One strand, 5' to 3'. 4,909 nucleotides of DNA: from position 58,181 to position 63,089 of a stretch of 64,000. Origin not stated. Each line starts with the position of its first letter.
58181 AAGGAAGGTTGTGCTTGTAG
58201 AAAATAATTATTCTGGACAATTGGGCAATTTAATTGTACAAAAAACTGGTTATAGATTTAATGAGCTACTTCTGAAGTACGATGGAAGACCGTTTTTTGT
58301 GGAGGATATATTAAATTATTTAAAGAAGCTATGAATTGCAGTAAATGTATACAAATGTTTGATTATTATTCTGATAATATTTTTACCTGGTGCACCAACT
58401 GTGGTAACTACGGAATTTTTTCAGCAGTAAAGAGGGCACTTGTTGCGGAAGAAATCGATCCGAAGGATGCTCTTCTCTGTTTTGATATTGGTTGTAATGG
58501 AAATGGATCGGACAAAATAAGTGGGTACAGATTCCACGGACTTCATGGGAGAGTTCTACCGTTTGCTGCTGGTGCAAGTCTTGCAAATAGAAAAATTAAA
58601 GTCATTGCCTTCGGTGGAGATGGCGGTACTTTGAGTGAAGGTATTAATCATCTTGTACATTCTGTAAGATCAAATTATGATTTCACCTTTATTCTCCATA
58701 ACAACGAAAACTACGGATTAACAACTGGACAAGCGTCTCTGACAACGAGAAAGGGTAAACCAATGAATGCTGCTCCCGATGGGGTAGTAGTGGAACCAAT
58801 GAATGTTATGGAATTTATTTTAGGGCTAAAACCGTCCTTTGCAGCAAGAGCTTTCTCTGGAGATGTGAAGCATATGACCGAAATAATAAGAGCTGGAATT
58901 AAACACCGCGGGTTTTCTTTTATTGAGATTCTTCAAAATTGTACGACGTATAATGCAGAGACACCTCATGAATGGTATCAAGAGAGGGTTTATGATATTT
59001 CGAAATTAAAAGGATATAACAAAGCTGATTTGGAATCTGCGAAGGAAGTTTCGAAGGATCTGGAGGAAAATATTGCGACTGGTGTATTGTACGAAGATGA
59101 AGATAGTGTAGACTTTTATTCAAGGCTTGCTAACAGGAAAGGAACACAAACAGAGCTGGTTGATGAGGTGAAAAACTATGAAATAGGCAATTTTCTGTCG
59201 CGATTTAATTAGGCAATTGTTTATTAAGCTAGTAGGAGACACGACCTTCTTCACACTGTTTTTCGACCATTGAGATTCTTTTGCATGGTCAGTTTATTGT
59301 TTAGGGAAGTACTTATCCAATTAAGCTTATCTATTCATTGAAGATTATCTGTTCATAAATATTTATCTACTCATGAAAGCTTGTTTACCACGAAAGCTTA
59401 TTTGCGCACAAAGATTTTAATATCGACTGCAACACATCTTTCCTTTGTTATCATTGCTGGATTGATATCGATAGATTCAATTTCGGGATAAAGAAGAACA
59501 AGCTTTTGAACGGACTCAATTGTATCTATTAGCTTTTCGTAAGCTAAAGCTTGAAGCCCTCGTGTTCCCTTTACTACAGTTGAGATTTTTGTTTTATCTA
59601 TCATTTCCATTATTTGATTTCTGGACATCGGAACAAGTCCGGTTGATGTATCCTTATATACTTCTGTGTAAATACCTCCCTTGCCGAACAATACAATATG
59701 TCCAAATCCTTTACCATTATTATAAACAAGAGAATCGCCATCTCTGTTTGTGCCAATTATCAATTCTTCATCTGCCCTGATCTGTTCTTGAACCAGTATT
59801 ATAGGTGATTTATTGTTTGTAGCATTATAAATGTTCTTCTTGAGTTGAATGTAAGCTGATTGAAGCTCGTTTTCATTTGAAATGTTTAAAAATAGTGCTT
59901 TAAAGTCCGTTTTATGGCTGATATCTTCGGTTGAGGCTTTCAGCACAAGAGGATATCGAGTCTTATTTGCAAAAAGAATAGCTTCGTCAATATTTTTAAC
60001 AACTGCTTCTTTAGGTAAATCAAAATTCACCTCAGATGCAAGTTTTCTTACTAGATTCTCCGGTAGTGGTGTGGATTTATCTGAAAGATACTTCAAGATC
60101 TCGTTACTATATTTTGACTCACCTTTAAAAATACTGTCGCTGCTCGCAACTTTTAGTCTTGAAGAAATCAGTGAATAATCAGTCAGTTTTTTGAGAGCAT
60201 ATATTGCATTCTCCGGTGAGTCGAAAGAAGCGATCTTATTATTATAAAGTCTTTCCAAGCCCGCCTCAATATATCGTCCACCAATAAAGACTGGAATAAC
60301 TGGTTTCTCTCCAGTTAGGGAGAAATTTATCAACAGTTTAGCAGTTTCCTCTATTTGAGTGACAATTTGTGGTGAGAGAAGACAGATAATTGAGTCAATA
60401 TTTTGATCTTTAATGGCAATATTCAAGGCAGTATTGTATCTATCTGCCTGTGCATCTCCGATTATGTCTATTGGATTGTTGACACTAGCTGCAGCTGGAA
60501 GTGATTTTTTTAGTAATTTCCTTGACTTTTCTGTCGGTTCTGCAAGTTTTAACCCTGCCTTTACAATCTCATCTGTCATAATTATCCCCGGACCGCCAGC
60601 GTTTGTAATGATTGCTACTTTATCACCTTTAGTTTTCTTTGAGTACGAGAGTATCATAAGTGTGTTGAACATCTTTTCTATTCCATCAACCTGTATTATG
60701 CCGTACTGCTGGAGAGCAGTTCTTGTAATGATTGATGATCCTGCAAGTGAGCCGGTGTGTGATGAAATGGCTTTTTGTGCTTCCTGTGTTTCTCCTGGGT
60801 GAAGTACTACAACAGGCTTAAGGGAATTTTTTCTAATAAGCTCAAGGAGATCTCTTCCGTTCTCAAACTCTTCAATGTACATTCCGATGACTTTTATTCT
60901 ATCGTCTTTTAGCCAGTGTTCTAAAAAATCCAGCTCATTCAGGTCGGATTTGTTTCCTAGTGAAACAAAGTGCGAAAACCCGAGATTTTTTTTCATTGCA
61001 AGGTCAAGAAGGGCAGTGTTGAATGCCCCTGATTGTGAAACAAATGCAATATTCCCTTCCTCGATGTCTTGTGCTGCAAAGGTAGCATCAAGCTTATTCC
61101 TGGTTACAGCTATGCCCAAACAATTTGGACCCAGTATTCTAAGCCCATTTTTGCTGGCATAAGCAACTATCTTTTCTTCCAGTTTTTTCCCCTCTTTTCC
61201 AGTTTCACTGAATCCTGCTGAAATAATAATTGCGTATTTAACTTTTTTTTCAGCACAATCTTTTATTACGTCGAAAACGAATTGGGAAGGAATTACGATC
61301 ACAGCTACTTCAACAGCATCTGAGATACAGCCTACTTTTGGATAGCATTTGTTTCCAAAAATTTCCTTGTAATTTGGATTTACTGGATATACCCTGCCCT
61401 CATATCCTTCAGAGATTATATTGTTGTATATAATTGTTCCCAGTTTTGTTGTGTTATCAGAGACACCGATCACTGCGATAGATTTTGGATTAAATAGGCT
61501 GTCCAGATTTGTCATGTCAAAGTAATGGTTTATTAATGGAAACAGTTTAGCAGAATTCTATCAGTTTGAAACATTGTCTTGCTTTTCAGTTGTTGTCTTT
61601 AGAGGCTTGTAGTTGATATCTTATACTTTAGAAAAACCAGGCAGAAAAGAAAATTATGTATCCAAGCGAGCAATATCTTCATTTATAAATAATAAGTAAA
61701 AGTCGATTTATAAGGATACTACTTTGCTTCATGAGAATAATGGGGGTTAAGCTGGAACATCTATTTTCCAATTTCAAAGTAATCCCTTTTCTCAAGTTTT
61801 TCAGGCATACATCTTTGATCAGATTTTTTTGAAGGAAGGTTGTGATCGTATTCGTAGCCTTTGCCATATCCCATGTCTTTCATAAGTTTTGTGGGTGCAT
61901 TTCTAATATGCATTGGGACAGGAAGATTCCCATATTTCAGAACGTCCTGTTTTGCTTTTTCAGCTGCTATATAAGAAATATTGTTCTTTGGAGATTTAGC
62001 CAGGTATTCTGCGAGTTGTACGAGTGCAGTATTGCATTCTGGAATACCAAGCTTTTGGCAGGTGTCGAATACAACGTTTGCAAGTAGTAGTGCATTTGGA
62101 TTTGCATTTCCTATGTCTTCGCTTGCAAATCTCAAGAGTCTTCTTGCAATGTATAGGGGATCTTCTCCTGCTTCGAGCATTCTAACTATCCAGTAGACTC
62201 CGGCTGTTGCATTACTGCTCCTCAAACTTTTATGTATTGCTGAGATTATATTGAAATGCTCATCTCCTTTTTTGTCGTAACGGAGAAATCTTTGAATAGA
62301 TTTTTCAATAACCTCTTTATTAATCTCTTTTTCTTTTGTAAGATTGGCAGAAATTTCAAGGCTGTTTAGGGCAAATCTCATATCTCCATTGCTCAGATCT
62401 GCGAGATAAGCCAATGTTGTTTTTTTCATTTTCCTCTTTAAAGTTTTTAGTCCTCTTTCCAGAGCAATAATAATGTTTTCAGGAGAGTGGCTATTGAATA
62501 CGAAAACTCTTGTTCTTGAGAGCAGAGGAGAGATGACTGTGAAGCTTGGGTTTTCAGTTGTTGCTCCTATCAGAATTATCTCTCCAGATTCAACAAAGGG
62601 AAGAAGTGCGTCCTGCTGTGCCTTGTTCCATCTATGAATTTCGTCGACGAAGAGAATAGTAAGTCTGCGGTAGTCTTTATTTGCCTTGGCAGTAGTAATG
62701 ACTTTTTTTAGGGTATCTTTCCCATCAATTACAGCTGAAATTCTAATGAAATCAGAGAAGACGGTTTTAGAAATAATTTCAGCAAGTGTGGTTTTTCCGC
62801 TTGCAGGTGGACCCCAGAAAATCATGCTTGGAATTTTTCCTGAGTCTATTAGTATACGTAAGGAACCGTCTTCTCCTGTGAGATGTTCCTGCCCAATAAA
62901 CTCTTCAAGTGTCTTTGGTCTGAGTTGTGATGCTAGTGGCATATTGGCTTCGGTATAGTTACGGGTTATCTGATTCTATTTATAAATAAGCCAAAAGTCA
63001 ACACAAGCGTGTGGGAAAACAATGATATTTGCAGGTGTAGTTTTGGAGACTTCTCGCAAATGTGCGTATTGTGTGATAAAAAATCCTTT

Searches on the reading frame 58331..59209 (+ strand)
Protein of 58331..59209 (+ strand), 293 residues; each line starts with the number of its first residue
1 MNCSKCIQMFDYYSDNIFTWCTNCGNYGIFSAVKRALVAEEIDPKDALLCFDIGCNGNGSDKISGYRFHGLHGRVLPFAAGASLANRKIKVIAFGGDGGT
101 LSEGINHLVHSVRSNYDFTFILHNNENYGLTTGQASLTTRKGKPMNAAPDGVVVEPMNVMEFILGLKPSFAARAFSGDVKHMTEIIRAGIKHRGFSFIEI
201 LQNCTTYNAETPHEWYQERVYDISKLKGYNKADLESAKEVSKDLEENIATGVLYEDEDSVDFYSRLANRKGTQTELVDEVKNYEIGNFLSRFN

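Call 9: search_protein_families(library=pfam, proteins=[window:58331-59209:+], max_evalue=0.001)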
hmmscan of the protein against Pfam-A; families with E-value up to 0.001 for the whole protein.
window:58331-59209:+ (293 aa): 2 families
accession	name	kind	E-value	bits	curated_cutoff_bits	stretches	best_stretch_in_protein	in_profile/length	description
PF02775.26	TPP_enzyme_C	-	3.2e-24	85.9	21.9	1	66-200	24-151/151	Thiamine pyrophosphate enzyme, C-terminal TPP binding domain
PF12367.13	PFO_beta_C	-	7.8e-12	45.5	24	1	204-267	1-62/66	Pyruvate ferredoxin oxidoreductase beta subunit C terminal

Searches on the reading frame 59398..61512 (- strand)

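Call 9: search_protein_families(library=pfam, proteins=[window:59398-61512:-], max_evalue=0.001)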
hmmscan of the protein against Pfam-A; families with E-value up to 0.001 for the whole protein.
window:59398-61512:- (704 aa): 5 families
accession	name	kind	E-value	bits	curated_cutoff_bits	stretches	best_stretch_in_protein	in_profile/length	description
PF13549.11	ATP-grasp_5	-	3.5e-48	164.3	27.6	1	476-702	3-221/221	ATP-grasp domain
PF13607.11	Succ_CoA_lig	-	7.6e-47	159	27.4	1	152-288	1-138/138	Succinyl-CoA ligase like flavodoxin domain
PF13380.12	CoA_binding_2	-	3.6e-26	92.3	22.8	1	10-135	1-114/116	CoA binding domain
PF02629.25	CoA_binding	-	1.7e-12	48.4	22.3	1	8-100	2-97/97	CoA binding domain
PF19045.5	Ligase_CoA_2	-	1.7e-11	44.9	23.7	1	299-431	1-138/162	Ligase-CoA domain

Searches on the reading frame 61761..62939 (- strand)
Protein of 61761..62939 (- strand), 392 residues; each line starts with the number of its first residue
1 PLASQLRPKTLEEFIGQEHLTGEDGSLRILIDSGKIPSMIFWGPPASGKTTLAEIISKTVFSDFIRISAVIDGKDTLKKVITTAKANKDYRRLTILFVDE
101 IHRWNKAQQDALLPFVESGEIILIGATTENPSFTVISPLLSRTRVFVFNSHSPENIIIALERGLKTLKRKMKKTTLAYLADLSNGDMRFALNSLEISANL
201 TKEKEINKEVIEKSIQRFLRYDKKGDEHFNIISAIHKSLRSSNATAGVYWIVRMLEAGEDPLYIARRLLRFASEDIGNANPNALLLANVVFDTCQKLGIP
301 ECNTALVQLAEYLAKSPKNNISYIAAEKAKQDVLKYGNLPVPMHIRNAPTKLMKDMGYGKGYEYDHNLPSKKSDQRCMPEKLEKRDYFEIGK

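Call 9: search_protein_families(library=pfam, proteins=[window:61761-62939:-], max_evalue=0.001)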
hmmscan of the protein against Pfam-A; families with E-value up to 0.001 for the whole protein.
window:61761-62939:- (392 aa): 7 families
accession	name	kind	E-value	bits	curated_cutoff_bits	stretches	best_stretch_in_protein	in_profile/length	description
PF12002.13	MgsA_C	-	3.9e-54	183.4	27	1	242-390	2-150/167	MgsA AAA+ ATPase C terminal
PF16193.11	AAA_assoc_2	-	6.7e-22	78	34.3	1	168-240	4-81/81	AAA C-terminal domain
PF00004.35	AAA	-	4.6e-14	53.4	21.2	1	39-146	1-126/131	ATPase family associated with various cellular activities (AAA)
PF05496.18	RuvB_N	-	9.1e-14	52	27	1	6-126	1-119/159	Holliday junction DNA helicase RuvB P-loop domain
PF13479.12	AAA_24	-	0.00043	20.6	27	0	38-101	4-73/195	AAA domain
PF13173.12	AAA_14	-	0.00057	20.3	27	0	40-127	6-99/129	AAA domain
PF07724.20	AAA_2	-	0.0006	20.3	27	0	36-121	3-104/166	AAA domain (Cdc48 subfamily)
